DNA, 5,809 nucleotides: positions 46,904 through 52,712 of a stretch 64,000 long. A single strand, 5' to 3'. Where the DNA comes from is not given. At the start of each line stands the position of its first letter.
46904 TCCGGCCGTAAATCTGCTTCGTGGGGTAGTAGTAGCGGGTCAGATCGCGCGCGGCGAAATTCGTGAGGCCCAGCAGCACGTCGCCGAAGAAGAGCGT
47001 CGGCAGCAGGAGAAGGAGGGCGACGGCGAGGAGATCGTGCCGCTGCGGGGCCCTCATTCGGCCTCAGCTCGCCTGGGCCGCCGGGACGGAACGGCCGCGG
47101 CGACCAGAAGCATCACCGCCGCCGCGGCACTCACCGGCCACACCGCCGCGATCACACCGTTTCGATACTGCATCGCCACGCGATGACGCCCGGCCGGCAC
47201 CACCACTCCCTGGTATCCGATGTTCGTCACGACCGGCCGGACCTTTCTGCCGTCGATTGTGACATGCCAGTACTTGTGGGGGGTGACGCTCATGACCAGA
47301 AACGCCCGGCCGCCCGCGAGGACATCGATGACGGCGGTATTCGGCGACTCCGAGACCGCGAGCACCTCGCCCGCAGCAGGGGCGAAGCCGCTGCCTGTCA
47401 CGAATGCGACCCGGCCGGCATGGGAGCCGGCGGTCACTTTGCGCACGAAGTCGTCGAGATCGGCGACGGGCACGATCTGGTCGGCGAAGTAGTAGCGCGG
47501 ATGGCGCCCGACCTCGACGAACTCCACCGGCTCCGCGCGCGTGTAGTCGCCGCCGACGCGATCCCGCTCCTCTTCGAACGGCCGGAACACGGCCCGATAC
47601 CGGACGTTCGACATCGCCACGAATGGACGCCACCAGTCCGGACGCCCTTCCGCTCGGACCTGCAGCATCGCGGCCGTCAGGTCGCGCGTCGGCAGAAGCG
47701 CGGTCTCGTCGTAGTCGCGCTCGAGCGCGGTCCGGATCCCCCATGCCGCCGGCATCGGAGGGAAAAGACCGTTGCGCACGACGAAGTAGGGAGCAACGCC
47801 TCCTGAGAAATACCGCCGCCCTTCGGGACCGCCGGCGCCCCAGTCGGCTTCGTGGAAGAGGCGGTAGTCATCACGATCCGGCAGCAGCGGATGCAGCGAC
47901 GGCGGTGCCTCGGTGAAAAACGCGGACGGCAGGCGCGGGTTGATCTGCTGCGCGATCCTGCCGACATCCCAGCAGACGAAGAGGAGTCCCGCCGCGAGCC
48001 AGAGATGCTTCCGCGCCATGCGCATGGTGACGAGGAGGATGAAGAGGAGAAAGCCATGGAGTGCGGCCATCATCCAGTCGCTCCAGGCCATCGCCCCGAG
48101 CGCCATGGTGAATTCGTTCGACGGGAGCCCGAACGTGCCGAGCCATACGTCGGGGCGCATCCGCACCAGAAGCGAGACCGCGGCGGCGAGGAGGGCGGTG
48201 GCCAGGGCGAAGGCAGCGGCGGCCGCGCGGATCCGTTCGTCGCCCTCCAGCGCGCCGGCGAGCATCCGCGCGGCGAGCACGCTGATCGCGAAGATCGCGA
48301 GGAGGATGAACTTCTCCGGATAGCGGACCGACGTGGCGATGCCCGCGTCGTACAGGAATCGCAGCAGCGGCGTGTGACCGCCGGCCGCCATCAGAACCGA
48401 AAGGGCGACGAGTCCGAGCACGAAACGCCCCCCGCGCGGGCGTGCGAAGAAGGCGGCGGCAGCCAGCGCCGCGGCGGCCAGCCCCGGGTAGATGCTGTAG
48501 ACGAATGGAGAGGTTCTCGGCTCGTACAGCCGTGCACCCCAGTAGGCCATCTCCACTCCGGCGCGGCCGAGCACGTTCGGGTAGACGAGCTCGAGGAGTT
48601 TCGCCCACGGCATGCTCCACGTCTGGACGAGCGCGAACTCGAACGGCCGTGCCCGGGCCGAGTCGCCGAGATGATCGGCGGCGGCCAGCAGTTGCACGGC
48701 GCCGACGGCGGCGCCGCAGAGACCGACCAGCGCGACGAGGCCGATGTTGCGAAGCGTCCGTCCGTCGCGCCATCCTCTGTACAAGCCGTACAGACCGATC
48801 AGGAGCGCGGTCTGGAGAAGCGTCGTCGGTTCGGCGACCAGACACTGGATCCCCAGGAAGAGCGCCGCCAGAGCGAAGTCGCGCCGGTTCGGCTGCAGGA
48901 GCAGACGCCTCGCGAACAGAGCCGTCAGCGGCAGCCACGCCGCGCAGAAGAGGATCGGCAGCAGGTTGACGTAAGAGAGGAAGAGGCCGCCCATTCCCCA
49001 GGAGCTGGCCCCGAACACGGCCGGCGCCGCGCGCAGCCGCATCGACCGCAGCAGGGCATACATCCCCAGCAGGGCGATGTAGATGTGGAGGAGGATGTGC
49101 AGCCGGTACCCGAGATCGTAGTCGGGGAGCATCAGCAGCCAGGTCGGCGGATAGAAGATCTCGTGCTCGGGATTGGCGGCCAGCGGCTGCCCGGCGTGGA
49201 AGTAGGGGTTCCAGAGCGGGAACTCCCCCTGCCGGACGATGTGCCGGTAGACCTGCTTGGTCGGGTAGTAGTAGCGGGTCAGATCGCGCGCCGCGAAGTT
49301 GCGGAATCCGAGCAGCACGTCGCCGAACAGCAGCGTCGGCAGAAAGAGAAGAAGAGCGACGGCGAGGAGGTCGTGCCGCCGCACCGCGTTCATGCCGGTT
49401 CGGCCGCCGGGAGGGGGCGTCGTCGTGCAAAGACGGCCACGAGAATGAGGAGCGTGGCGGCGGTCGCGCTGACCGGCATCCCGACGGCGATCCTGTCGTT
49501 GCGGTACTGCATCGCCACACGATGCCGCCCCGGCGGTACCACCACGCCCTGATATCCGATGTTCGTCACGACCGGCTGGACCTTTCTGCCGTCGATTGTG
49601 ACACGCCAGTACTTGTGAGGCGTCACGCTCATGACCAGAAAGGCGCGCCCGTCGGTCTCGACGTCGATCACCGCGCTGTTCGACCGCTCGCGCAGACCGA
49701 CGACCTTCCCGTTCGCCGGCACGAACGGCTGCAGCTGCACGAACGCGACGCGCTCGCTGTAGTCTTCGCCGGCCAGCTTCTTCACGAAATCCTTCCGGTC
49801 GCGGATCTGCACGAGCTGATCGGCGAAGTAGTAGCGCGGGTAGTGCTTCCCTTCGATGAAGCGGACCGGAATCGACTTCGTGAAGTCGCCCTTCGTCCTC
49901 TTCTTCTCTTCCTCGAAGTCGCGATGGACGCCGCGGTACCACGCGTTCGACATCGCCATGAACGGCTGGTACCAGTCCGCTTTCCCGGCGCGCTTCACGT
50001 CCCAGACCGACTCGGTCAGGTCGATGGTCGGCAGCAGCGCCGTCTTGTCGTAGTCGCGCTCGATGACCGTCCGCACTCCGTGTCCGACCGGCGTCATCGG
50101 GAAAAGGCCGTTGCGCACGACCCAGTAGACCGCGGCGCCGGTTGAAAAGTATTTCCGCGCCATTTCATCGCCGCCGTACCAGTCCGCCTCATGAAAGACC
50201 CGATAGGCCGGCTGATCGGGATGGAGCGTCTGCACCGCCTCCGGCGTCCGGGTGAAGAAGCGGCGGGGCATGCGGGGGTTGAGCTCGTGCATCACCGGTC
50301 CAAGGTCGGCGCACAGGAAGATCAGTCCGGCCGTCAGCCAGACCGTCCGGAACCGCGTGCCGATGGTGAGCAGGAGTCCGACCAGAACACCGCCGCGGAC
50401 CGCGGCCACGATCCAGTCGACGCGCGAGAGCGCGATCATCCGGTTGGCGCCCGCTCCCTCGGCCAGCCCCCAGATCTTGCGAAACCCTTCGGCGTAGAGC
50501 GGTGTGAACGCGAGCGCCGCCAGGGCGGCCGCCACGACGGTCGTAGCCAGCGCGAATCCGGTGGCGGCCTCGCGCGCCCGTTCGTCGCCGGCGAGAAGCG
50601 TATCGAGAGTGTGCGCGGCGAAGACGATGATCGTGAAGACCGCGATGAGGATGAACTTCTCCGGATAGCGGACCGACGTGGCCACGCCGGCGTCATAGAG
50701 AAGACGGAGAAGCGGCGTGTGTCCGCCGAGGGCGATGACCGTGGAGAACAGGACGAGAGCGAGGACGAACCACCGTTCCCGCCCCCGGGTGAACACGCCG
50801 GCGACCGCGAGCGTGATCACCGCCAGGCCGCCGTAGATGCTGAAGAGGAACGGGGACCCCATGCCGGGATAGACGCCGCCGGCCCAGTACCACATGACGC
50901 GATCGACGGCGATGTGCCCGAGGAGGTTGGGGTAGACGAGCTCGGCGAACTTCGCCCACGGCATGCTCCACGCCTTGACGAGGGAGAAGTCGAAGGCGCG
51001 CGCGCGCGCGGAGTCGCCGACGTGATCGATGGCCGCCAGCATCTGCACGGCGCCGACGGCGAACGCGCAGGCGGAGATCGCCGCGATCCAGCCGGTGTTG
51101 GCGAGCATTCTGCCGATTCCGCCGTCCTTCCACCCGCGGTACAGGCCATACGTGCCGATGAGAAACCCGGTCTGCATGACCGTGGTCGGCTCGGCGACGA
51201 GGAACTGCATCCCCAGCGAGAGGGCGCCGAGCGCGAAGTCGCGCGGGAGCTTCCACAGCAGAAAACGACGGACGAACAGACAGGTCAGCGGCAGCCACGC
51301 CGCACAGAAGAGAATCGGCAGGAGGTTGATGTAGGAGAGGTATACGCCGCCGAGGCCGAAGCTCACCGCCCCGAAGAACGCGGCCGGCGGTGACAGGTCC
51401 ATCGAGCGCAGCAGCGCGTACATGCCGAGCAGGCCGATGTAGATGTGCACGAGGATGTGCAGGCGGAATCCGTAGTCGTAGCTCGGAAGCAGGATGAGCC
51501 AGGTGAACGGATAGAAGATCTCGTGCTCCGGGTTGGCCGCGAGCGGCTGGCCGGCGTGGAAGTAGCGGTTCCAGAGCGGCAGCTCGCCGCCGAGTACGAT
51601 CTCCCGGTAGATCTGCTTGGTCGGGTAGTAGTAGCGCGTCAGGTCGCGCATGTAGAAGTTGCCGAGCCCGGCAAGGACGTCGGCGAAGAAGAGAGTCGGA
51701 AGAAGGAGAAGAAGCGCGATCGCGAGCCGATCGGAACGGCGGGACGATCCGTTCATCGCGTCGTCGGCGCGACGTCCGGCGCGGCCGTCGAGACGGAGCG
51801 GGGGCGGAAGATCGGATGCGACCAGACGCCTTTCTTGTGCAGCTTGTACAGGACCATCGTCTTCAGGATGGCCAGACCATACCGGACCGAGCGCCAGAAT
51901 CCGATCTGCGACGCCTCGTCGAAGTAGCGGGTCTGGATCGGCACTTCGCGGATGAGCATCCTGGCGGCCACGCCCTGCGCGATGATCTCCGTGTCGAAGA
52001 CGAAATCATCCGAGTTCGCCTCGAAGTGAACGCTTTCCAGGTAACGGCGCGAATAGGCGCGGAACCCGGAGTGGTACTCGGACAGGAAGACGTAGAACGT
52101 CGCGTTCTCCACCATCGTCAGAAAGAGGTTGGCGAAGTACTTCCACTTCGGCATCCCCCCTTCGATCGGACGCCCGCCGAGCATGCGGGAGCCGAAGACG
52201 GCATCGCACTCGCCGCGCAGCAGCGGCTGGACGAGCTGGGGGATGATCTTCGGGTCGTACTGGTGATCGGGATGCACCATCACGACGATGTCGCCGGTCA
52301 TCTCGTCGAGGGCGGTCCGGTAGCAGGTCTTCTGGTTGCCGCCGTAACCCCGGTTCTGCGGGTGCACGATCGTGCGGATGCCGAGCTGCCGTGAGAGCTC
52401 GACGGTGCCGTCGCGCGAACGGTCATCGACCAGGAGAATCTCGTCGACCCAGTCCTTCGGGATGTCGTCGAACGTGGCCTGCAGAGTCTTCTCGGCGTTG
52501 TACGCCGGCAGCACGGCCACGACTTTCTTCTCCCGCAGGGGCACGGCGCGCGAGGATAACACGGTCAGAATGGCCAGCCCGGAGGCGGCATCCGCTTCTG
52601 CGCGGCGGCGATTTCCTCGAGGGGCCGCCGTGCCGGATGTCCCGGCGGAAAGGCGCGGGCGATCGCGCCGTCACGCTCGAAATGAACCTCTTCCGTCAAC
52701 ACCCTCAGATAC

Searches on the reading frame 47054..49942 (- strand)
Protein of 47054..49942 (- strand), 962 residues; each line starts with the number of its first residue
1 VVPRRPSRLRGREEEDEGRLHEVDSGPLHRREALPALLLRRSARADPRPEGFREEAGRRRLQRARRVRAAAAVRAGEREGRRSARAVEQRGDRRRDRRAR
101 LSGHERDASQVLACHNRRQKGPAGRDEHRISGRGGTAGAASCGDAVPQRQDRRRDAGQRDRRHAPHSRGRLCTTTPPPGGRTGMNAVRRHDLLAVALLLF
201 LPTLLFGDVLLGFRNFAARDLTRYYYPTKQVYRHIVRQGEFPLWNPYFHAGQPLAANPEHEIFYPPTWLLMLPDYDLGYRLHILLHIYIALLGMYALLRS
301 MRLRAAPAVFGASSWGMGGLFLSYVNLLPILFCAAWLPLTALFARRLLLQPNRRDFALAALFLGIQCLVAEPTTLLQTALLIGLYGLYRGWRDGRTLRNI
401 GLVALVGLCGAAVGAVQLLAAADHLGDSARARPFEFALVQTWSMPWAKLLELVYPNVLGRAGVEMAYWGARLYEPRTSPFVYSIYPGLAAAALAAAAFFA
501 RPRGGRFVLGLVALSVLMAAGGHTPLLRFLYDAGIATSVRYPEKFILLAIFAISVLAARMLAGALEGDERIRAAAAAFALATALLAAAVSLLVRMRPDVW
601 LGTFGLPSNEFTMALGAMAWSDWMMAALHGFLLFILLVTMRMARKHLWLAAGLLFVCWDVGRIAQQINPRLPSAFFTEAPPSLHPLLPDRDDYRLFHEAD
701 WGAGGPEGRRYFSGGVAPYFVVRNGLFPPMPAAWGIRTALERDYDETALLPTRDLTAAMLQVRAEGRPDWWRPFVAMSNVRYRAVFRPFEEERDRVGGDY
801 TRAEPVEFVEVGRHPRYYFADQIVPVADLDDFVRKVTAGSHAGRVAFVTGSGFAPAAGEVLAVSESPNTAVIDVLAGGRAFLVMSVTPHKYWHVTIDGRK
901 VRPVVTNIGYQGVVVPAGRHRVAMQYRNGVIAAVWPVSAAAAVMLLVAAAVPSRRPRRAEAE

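Call 27: search_protein_families(library=pfam, proteins=[window:47054-49942:-], max_evalue=0.00001)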
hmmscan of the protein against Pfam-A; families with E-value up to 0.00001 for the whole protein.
window:47054-49942:- (962 aa): 0 families

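Call 76: search_protein_families(library=pfam, proteins=[window:47054-49942:-], max_evalue=0.01)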
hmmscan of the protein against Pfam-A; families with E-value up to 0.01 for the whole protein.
window:47054-49942:- (962 aa): 1 family
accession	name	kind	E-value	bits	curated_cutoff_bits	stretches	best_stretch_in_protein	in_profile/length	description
PF09586.16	YfhO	-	0.00024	20.1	28.5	1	878-927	775-824/835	Bacterial membrane protein YfhO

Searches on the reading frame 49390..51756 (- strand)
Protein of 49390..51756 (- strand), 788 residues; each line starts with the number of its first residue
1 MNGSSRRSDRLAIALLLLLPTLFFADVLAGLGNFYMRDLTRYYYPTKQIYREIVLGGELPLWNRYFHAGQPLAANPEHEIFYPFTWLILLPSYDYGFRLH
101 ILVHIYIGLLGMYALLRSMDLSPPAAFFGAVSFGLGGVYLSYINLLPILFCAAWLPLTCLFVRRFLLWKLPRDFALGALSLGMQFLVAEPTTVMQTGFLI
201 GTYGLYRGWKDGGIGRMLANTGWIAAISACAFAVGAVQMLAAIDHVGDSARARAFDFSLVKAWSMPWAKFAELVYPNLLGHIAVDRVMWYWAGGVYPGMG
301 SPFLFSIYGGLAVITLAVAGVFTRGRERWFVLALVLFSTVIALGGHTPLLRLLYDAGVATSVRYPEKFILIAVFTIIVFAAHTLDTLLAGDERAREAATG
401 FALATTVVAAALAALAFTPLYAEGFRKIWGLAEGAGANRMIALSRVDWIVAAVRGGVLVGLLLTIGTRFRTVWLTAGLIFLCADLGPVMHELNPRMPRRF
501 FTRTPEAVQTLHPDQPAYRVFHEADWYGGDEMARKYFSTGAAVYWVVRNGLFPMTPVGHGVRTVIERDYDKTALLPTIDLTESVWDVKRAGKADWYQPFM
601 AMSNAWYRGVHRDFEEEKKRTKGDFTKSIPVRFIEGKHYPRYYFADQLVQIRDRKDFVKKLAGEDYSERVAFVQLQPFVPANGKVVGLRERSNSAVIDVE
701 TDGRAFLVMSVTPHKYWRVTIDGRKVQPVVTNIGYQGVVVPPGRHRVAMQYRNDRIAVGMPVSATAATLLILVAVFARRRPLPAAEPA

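Call 28: search_protein_families(library=pfam, proteins=[window:49390-51756:-], max_evalue=0.00001)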
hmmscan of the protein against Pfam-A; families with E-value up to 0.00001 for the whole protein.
window:49390-51756:- (788 aa): 1 family
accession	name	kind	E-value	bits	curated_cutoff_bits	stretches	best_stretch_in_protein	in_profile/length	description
PF09586.16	YfhO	-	6.5e-08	31.9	28.5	1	690-762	761-834/835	Bacterial membrane protein YfhO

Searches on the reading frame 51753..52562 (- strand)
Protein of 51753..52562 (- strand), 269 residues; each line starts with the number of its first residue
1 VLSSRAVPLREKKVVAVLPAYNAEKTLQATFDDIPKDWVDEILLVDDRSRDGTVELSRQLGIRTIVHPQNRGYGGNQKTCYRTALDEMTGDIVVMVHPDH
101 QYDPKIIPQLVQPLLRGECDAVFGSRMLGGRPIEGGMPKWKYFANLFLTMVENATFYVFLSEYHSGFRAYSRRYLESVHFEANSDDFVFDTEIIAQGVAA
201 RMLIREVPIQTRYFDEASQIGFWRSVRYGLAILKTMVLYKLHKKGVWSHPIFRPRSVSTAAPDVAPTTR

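Call 28: search_protein_families(library=pfam, proteins=[window:51753-52562:-], max_evalue=0.00001)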
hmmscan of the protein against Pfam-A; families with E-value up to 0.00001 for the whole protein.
window:51753-52562:- (269 aa): 1 family
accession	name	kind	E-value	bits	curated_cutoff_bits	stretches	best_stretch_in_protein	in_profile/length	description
PF00535.33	Glycos_transf_2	-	2.1e-22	80.3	23.3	1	17-176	3-165/168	Glycosyl transferase family 2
